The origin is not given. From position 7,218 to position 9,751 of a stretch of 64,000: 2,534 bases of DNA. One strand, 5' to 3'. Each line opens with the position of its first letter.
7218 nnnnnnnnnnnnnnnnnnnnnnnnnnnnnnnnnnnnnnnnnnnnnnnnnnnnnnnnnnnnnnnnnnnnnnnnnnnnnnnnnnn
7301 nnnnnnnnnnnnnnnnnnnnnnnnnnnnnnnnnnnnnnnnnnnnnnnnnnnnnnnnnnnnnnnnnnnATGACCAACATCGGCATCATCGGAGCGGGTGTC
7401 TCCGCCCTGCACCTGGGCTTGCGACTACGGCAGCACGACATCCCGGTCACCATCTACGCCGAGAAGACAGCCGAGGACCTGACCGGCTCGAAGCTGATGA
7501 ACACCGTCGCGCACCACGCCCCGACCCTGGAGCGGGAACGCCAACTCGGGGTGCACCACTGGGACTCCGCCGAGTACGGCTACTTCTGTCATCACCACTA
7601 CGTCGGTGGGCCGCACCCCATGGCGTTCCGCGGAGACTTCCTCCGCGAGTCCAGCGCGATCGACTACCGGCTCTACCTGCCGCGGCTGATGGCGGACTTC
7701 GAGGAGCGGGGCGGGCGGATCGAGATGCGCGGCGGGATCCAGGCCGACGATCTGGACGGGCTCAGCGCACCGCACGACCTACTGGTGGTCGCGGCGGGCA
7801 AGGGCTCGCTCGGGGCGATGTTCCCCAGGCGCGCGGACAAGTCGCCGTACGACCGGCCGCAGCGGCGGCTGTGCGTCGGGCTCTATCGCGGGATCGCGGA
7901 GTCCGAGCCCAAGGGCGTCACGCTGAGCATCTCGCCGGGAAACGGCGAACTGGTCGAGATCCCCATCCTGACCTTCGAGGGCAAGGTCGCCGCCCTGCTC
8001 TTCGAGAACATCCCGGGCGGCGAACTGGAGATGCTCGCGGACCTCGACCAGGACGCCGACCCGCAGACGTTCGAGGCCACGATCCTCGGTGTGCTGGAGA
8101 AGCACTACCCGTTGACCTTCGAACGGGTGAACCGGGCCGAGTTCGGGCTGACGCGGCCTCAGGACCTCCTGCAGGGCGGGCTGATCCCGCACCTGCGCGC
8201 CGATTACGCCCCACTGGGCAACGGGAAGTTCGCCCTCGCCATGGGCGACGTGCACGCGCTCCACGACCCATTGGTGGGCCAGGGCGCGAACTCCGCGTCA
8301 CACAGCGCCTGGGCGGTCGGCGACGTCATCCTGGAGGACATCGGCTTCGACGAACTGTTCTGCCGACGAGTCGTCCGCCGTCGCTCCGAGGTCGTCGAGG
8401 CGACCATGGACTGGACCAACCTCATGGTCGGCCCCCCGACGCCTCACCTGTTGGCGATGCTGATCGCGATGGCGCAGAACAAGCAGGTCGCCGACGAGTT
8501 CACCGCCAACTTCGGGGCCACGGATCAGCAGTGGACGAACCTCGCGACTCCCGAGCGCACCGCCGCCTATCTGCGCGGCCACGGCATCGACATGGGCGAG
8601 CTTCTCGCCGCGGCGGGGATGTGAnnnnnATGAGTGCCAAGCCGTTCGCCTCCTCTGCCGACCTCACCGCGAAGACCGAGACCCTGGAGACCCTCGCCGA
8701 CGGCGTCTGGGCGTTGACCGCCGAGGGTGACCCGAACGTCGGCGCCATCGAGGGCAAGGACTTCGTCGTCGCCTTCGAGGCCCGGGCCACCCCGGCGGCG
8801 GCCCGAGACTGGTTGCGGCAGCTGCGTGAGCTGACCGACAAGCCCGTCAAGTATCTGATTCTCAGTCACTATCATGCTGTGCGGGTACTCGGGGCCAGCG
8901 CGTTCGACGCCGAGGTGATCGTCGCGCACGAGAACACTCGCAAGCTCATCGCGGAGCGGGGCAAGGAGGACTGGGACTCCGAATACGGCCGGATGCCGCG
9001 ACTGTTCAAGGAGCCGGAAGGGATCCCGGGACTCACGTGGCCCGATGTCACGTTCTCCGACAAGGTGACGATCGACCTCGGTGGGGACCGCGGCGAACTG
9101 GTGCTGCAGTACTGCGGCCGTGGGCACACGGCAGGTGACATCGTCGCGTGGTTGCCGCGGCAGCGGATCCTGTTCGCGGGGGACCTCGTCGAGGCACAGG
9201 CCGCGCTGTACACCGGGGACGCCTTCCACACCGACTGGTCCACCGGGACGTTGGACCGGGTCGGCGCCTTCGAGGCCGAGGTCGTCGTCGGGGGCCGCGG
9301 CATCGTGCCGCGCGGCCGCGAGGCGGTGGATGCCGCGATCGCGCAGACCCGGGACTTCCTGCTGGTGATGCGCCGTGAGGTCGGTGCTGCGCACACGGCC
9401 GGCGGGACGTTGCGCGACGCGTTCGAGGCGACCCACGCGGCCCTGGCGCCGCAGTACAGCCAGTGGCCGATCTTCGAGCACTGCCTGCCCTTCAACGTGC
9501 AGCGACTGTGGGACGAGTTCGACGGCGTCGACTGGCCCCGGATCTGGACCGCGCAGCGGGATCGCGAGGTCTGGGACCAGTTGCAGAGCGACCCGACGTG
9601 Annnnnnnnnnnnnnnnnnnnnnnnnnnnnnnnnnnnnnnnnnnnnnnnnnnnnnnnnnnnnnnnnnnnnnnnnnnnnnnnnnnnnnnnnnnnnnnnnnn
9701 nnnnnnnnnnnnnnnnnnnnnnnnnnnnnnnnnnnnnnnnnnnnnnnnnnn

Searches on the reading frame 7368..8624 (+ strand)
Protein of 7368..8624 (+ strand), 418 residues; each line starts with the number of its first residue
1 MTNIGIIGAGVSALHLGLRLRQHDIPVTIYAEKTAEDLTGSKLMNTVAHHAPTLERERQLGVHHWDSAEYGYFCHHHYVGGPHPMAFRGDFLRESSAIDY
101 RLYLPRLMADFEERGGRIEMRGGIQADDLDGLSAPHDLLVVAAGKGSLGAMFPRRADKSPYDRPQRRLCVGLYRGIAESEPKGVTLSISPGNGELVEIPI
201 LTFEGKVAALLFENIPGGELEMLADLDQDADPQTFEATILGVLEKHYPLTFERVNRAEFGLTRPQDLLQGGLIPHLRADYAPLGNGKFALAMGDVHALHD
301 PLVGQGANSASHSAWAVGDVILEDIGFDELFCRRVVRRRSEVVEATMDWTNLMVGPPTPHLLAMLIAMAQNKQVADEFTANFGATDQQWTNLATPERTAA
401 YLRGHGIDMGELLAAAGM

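Call 19: search_protein_families(library=pfam, proteins=[window:7368-8624:+], max_evalue=0.0001)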
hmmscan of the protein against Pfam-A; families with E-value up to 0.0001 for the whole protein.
window:7368-8624:+ (418 aa): 1 family
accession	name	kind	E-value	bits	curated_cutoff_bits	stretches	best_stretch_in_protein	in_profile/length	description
PF17885.6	Smoa_sbd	-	2.7e-33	114.8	25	1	144-253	1-108/108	Styrene monooxygenase A putative substrate binding domain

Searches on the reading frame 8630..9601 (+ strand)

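Call 19: search_protein_families(library=pfam, proteins=[window:8630-9601:+], max_evalue=0.0001)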
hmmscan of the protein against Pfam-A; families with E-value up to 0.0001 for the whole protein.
window:8630-9601:+ (323 aa): 1 family
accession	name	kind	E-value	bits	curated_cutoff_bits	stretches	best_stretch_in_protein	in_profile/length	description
PF00753.33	Lactamase_B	-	6.2e-13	49.6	22.7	1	49-222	20-195/196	Metallo-beta-lactamase superfamily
